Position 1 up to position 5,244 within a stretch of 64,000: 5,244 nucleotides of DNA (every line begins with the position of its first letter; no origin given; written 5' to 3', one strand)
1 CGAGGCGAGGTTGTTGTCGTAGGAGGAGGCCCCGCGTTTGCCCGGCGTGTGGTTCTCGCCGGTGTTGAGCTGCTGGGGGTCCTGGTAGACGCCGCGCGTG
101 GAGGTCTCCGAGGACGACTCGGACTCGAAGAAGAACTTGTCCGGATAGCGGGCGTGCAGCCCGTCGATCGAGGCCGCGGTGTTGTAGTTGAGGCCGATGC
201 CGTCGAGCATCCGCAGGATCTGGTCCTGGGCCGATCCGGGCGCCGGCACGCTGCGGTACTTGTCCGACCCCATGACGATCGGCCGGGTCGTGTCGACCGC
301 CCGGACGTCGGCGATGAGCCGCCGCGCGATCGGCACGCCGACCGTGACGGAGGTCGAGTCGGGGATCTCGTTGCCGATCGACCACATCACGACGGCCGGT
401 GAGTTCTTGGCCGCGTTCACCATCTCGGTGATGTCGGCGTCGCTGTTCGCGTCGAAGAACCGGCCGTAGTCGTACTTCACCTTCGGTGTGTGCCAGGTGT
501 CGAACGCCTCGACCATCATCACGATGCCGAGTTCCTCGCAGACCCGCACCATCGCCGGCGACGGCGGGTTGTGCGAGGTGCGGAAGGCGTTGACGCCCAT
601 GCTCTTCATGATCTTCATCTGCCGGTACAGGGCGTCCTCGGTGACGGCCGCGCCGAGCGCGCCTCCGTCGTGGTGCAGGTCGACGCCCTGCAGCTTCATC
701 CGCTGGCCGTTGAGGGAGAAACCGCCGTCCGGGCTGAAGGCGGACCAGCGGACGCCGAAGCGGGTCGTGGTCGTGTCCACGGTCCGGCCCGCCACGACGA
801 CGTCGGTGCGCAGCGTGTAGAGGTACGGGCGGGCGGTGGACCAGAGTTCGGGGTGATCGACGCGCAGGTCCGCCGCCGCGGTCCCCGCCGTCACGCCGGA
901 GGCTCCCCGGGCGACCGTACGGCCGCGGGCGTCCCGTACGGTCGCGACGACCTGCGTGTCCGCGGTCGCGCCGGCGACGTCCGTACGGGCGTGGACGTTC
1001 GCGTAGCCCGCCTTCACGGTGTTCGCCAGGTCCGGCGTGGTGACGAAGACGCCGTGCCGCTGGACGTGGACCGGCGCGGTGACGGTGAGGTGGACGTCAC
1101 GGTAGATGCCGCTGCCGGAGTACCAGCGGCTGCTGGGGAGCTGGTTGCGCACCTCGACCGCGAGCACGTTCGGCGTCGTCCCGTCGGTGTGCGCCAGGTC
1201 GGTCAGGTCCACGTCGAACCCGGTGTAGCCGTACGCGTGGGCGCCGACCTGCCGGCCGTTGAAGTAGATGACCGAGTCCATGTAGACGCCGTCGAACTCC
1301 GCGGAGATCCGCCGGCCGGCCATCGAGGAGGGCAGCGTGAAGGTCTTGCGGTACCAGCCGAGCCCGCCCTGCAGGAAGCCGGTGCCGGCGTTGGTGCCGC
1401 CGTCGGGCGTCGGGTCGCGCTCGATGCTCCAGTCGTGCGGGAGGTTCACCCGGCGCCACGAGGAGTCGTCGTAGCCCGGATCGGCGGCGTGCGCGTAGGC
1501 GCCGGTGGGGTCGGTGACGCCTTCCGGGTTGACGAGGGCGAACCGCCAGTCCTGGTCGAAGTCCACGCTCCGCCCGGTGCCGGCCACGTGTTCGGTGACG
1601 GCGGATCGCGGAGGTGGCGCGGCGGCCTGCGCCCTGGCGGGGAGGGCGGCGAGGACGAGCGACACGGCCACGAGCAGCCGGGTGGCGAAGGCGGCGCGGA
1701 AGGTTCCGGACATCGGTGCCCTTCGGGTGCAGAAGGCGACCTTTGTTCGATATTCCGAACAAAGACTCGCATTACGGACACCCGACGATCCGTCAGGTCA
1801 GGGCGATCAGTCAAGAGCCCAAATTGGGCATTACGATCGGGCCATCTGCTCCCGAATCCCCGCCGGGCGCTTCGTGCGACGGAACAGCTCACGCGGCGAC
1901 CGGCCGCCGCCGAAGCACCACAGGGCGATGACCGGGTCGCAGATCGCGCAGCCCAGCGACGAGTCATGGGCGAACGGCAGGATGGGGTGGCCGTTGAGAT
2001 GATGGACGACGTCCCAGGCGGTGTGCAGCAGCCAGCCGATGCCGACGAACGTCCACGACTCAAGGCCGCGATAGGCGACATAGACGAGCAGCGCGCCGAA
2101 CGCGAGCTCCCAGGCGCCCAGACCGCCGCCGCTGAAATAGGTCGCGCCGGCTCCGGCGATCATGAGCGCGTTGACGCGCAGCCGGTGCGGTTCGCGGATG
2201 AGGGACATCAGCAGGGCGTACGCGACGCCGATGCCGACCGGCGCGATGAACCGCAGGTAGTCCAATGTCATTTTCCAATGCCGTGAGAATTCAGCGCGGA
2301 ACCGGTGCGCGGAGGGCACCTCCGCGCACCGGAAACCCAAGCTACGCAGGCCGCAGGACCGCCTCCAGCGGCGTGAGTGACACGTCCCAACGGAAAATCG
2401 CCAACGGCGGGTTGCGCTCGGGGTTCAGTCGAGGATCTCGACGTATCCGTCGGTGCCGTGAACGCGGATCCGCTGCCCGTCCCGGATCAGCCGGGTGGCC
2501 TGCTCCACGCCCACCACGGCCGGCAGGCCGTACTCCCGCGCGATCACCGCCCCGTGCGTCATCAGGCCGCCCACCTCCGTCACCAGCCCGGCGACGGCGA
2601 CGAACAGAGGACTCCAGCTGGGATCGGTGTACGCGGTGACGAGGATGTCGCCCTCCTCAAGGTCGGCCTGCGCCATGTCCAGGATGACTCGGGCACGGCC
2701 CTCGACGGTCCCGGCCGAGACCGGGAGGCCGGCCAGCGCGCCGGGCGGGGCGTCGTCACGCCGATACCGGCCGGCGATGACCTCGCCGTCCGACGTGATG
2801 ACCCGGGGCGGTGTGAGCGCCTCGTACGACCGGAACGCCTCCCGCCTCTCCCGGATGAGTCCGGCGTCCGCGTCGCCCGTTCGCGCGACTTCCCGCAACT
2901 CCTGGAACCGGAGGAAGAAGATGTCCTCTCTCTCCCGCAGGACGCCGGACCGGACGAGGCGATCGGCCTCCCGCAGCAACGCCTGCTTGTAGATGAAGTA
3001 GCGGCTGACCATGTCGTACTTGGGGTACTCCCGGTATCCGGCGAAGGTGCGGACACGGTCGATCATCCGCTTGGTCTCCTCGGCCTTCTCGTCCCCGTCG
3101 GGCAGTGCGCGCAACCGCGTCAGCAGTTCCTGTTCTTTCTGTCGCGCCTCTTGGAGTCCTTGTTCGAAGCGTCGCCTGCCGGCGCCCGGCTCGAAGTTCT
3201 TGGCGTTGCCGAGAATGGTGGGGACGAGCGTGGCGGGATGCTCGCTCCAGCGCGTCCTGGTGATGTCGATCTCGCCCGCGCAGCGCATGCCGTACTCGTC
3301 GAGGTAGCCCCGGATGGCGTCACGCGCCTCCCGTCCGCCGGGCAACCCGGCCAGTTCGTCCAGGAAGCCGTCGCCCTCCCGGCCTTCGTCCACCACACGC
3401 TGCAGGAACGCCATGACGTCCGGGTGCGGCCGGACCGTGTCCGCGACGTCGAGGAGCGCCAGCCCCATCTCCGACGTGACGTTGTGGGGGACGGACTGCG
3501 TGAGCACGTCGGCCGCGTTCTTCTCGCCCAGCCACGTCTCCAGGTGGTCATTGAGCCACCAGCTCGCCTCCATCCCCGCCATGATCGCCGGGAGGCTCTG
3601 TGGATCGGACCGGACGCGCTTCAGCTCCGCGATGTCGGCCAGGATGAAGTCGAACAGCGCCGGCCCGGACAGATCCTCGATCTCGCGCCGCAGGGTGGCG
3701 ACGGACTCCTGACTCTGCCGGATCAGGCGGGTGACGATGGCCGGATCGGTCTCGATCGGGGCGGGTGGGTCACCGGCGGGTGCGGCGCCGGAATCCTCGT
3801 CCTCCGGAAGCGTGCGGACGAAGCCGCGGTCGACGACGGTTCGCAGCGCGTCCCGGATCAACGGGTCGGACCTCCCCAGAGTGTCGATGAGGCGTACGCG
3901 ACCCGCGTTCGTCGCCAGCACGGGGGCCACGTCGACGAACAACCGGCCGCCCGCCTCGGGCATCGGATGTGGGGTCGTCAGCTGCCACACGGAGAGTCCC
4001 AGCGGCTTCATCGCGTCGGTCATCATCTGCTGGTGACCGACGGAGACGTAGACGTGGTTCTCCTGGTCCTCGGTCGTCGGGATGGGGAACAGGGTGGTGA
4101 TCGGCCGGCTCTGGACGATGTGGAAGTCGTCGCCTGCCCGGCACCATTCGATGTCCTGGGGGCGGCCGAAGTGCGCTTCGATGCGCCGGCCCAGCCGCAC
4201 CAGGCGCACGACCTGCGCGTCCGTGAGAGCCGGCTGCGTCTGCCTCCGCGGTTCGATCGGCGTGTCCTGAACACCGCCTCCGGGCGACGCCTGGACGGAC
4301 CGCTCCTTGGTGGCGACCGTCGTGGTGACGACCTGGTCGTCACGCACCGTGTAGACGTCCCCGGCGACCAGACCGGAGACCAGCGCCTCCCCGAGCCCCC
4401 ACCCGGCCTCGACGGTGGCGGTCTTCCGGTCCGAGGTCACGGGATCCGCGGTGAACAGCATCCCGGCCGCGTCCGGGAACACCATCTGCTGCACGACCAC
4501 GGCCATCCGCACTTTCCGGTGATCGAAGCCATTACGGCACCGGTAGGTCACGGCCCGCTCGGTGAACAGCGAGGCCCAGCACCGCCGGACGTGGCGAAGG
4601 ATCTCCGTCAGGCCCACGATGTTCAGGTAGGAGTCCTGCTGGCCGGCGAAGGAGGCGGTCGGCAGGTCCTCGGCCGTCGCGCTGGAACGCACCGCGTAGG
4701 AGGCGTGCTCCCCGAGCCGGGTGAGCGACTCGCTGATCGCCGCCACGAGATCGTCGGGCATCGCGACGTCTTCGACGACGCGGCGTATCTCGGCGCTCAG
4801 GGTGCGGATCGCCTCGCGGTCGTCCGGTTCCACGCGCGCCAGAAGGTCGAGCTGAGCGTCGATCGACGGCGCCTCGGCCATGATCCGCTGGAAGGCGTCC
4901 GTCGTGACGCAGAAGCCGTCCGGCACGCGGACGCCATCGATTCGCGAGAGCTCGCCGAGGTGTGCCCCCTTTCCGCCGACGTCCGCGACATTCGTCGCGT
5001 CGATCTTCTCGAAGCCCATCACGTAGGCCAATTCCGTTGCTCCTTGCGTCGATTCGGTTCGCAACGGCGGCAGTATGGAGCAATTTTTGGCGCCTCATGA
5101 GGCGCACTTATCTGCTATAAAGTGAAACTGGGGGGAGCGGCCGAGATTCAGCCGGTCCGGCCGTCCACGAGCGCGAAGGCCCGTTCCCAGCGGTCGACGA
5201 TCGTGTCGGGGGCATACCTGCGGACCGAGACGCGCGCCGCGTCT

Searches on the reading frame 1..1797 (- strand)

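Call 6: search_protein_families(library=pfam, proteins=[window:1-1797:-])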
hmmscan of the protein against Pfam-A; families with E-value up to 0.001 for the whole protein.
window:1-1797:- (599 aa): 5 families
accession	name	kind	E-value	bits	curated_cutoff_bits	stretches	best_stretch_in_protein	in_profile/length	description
PF02836.23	Glyco_hydro_2_C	-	2.2e-26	93.2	21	1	357-518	5-164/302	Glycosyl hydrolases family 2, TIM barrel domain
PF02837.24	Glyco_hydro_2_N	-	3.8e-20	72.9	28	1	80-238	4-166/169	Glycosyl hydrolases family 2, sugar binding domain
PF00703.27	Glyco_hydro_2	-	8.8e-15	55.9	23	1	251-350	6-109/109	Glycosyl hydrolases family 2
PF22666.2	Glyco_hydro_2_N2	-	6.7e-05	23.4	27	1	148-220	51-121/167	Glycosyl hydrolase 2 galactose-binding domain-like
PF00150.24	Cellulase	-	0.00051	20.1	23.5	0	416-516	67-172/272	Cellulase (glycosyl hydrolase family 5)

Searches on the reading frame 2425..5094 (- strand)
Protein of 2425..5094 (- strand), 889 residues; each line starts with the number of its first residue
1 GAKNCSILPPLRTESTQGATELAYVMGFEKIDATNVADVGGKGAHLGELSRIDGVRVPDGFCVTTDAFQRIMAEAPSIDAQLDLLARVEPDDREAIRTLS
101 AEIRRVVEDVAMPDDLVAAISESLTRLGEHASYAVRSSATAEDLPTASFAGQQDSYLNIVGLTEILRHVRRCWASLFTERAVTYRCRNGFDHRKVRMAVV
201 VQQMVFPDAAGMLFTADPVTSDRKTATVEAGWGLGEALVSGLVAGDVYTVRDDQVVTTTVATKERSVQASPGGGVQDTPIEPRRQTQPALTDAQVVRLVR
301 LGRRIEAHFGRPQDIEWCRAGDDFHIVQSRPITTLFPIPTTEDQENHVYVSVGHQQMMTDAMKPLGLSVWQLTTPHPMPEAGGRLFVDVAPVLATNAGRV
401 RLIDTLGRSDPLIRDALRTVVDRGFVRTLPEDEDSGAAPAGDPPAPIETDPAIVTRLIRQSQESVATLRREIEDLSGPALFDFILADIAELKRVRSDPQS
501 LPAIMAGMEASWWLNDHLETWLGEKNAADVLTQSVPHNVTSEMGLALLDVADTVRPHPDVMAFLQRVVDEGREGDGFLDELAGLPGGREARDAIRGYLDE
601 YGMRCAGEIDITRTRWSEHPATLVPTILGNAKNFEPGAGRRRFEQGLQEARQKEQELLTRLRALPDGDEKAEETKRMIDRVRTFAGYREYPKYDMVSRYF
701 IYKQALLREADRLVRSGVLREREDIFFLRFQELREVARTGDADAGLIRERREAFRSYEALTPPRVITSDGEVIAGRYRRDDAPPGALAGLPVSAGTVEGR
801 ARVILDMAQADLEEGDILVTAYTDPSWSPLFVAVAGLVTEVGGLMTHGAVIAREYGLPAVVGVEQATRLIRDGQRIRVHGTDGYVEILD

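Call 6: search_protein_families(library=pfam, proteins=[window:2425-5094:-])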
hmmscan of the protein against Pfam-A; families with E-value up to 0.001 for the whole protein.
window:2425-5094:- (889 aa): 2 families
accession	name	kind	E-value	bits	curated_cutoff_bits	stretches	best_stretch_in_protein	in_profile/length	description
PF01326.24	PPDK_N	-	8.3e-94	315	27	1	38-335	3-312/328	Pyruvate phosphate dikinase, AMP/ATP-binding domain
PF00391.29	PEP-utilizers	-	4.5e-23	81.1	23.1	1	812-883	1-72/72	PEP-utilising enzyme, mobile domain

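Call 68: search_protein_families(library=ncbifam, proteins=[window:2425-5064:-], max_evalue=0.001)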
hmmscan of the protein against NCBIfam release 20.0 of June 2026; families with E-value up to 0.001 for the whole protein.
window:2425-5064:- (879 aa): 25 families
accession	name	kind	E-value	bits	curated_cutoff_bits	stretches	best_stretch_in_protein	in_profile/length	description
NF041857.1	RIF_Ptrans_rph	equivalog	0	1546.6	999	1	14-878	2-864/864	rifamycin-inactivating phosphotransferase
NF004877.0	PRK06241.1-2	subfamily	0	1422.9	866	1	13-879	3-869/869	phosphoenolpyruvate synthase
NF004879.0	PRK06241.1-4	equivalog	0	1337.5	976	1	13-878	3-868/868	phosphoenolpyruvate synthase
NF000283.1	RPH_KJ151292.1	equivalog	0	1295.3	1700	1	15-878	6-864/865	rifamycin-inactivating phosphotransferase Rph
NF004878.0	PRK06241.1-3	subfamily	6.4e-292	970.9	945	2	13-414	3-413/891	phosphoenolpyruvate synthase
NF004880.0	PRK06241.2-1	equivalog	6.7e-248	824.8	972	2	269-878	227-837/837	phosphoenolpyruvate synthase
NF005057.0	PRK06464.1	equivalog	1.2e-123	413.9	598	2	12-325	4-338/798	phosphoenolpyruvate synthase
TIGR01418.1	PEP_synth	equivalog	7.4e-119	398.3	739.75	2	15-325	2-332/784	pyruvate, water dikinase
NF004881.0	PRK06241.2-2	equivalog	1.2e-116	391.1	883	2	20-325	10-313/898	phosphoenolpyruvate synthase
NF052632.1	undecylprod_RedH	equivalog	3.3e-110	369.4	1350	2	19-348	7-316/880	undecylprodigiosin ligase RedH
NF052631.1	prodigiosin_PigC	equivalog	1.3e-108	364.1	1300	2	22-359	9-344/883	prodigiosin ligase PigC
NF004883.0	PRK06241.2-4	equivalog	4.4e-83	279.9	1063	2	8-340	11-344/928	phosphoenolpyruvate synthase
NF004882.0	PRK06241.2-3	equivalog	2.5e-61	207.8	850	2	583-877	538-818/827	phosphoenolpyruvate synthase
NF006153.0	PRK08296.1-5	subfamily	8.3e-37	126.8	578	1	775-879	502-607/608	hypothetical protein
NF006151.0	PRK08296.1-3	equivalog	1.5e-33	116.2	693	1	776-879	500-604/604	hypothetical protein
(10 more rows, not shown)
